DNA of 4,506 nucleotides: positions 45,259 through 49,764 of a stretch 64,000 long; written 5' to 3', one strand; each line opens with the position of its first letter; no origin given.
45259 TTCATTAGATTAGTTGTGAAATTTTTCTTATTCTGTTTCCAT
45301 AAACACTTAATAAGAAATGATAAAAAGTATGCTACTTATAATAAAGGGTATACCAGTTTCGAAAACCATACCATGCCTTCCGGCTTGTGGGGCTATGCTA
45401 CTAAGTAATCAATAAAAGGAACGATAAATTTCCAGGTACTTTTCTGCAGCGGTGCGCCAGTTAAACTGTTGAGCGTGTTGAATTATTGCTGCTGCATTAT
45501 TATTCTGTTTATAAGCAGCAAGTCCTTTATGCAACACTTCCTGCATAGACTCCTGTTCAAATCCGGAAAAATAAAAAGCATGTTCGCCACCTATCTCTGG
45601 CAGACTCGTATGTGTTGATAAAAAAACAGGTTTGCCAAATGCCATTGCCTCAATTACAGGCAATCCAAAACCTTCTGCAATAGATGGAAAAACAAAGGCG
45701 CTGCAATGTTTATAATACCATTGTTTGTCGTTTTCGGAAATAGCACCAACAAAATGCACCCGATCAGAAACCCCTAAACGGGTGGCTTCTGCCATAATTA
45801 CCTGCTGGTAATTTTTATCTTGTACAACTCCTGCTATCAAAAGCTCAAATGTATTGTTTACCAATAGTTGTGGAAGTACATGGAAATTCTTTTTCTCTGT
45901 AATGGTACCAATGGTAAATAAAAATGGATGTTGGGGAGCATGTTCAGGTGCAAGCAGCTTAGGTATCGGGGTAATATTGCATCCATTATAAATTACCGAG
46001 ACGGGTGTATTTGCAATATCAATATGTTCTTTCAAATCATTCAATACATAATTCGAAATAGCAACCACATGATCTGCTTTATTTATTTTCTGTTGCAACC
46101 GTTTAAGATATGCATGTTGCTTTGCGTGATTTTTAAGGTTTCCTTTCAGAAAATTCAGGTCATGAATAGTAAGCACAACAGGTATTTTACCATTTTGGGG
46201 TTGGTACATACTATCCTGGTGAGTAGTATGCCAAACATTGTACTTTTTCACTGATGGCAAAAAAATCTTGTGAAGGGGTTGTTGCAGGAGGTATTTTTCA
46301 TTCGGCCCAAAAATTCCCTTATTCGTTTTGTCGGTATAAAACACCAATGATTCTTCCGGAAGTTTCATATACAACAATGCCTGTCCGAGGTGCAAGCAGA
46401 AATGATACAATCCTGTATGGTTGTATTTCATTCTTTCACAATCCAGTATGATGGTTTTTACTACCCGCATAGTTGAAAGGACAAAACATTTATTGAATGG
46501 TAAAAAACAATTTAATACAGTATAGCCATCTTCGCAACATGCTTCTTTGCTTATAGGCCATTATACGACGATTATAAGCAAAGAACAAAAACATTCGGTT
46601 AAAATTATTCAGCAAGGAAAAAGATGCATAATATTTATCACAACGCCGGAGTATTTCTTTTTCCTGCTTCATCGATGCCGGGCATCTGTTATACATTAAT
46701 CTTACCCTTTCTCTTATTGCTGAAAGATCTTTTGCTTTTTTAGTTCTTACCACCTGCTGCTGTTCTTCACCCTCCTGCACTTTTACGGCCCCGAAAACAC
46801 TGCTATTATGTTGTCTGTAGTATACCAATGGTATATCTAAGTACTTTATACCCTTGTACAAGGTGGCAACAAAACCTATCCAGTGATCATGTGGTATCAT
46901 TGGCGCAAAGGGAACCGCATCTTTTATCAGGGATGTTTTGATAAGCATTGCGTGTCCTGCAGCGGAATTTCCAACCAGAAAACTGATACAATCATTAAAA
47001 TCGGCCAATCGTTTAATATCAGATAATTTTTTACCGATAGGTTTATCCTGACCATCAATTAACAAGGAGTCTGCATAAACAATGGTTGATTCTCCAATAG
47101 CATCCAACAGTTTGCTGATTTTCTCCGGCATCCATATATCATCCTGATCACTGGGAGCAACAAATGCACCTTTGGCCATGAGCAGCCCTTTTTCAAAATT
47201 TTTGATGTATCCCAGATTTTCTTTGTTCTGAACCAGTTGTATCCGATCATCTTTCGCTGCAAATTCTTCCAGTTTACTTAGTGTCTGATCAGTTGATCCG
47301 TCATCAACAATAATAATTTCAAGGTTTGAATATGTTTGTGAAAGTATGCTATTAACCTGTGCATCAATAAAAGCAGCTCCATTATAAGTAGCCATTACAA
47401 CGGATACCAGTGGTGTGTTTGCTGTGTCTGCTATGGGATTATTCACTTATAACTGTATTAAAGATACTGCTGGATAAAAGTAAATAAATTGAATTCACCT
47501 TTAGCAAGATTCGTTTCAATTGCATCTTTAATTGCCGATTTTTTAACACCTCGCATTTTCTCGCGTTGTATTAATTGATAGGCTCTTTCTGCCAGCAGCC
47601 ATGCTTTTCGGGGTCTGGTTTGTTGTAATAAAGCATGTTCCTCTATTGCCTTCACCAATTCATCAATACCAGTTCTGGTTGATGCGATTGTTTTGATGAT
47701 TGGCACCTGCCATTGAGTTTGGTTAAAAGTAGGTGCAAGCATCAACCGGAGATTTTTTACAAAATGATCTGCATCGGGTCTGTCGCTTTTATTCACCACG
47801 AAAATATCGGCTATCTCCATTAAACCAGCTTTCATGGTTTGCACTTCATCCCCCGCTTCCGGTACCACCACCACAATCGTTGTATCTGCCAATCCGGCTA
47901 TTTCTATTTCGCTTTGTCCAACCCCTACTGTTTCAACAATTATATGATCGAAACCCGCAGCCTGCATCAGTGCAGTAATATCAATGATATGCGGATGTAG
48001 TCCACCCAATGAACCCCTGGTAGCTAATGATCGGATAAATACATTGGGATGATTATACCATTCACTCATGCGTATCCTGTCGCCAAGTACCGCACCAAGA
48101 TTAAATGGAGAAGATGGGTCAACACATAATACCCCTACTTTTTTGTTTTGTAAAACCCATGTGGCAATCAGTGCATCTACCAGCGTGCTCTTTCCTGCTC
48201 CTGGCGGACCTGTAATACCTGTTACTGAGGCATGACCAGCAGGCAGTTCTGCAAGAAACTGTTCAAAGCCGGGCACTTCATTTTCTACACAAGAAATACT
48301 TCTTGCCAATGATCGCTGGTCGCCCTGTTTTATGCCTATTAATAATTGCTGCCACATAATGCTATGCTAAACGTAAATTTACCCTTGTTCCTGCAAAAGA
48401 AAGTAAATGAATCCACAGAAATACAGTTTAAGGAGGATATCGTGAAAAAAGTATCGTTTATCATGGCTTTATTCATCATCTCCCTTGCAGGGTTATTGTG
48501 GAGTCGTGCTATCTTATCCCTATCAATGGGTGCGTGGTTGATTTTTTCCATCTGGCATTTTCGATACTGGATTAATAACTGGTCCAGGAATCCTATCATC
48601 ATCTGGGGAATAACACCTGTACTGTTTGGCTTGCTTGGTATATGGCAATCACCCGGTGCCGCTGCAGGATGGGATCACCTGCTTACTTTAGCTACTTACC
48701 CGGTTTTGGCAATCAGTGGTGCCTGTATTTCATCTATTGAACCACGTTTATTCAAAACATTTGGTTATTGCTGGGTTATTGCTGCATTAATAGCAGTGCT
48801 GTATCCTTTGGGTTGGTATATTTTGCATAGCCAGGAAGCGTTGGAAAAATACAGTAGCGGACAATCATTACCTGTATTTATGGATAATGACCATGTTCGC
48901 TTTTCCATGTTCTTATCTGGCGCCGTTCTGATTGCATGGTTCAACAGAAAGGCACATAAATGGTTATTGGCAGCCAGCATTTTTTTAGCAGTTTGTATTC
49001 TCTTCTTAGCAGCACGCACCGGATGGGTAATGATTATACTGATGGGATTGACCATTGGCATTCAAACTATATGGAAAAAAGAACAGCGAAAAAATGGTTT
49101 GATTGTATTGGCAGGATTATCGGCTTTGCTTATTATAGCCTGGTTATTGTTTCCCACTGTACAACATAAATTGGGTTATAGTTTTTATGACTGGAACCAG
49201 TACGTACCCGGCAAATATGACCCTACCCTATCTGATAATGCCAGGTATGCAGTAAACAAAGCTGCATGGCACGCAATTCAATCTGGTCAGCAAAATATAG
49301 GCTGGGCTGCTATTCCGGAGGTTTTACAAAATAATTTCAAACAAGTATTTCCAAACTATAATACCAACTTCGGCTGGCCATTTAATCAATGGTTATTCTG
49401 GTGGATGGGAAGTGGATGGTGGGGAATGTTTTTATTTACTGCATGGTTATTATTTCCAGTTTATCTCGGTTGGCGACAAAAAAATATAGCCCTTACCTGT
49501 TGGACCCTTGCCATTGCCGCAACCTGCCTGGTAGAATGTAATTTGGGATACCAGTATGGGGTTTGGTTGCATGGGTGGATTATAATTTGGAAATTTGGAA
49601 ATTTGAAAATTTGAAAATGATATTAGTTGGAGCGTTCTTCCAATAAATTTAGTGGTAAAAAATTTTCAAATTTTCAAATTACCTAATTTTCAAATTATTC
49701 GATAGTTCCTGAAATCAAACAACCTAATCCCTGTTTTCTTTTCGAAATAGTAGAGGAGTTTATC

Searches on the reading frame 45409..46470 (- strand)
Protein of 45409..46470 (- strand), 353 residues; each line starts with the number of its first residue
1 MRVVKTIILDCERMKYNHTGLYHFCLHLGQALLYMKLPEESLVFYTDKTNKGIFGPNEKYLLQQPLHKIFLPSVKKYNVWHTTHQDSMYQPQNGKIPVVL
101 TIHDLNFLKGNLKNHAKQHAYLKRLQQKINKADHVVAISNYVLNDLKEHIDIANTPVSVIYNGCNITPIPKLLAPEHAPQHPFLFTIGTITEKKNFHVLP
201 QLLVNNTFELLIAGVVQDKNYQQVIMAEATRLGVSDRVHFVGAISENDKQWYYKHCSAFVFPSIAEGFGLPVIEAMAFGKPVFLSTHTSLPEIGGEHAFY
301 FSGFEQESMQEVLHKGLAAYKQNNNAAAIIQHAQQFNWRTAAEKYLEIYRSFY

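Call 69: search_protein_families(library=pfam, proteins=[window:45409-46470:-], max_evalue=0.00001)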
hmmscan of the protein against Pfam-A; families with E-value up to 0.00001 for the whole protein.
window:45409-46470:- (353 aa): 4 families
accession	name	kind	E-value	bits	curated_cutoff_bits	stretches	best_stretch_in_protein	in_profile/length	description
PF00534.26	Glycos_transf_1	-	1.5e-24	86.9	26.4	1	179-317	13-156/172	Glycosyl transferases group 1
PF13692.12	Glyco_trans_1_4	-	8.5e-19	68.7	27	1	186-308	6-131/142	Glycosyl transferases group 1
PF13439.12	Glyco_transf_4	-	1.4e-14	54.9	28.5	1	76-166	72-168/170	Glycosyltransferase Family 4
PF20706.3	GT4-conflict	-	2.7e-06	27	26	1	108-292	123-318/385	Family 4 Glycosyltransferase in conflict systems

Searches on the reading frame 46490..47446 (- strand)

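Call 69: search_protein_families(library=pfam, proteins=[window:46490-47446:-], max_evalue=0.00001)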
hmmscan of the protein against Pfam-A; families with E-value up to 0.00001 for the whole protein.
window:46490-47446:- (318 aa): 3 families
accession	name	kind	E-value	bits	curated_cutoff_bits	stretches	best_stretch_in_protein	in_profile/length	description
PF00535.33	Glycos_transf_2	-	8.2e-32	110.9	23.3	1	15-138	1-126/168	Glycosyl transferase family 2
PF13641.12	Glyco_tranf_2_3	-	9.5e-12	45.8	27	1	14-117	3-111/230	Glycosyltransferase like family 2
PF10111.15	Glyco_tranf_2_2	-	2.4e-07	31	27.3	1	16-117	2-106/276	Glycosyltransferase like family 2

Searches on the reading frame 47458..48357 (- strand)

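Call 69: search_protein_families(library=pfam, proteins=[window:47458-48357:-], max_evalue=0.00001)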
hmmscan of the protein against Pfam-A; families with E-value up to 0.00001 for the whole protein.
window:47458-48357:- (299 aa): 4 families
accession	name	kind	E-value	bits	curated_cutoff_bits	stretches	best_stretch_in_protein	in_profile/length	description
PF03308.22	MeaB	-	3.9e-79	265.9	23.1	1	17-247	1-240/273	Methylmalonyl Co-A mutase-associated GTPase MeaB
PF02492.25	cobW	-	1.2e-09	38.5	20.7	0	126-203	73-165/180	CobW/HypB/UreG, nucleotide-binding domain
PF00009.33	GTP_EFTU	-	1.5e-07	31.6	26.5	0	155-241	91-185/188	Elongation factor Tu GTP binding domain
PF13555.12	AAA_29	-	8e-07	29.2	27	1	43-66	22-45/61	P-loop containing region of AAA domain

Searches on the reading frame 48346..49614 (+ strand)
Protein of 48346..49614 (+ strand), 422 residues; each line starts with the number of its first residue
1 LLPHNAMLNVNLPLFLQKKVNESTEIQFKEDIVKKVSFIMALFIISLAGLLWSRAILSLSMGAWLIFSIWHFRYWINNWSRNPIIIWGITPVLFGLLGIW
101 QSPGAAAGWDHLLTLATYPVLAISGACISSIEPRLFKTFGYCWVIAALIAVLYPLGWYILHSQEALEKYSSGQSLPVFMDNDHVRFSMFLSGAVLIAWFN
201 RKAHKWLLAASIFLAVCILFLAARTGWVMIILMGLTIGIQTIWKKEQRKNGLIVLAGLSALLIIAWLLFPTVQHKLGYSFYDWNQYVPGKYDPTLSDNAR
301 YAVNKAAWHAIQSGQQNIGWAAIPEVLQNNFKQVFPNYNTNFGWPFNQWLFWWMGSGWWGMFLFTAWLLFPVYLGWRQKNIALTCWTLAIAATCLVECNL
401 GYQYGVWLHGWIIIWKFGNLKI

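Call 69: search_protein_families(library=pfam, proteins=[window:48346-49614:+], max_evalue=0.00001)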
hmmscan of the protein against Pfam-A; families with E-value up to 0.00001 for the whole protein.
window:48346-49614:+ (422 aa): 1 family
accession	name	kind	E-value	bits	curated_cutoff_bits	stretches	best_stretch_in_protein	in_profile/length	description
PF04932.20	Wzy_C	-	3.4e-08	33.8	31.7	1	210-364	2-148/149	O-Antigen ligase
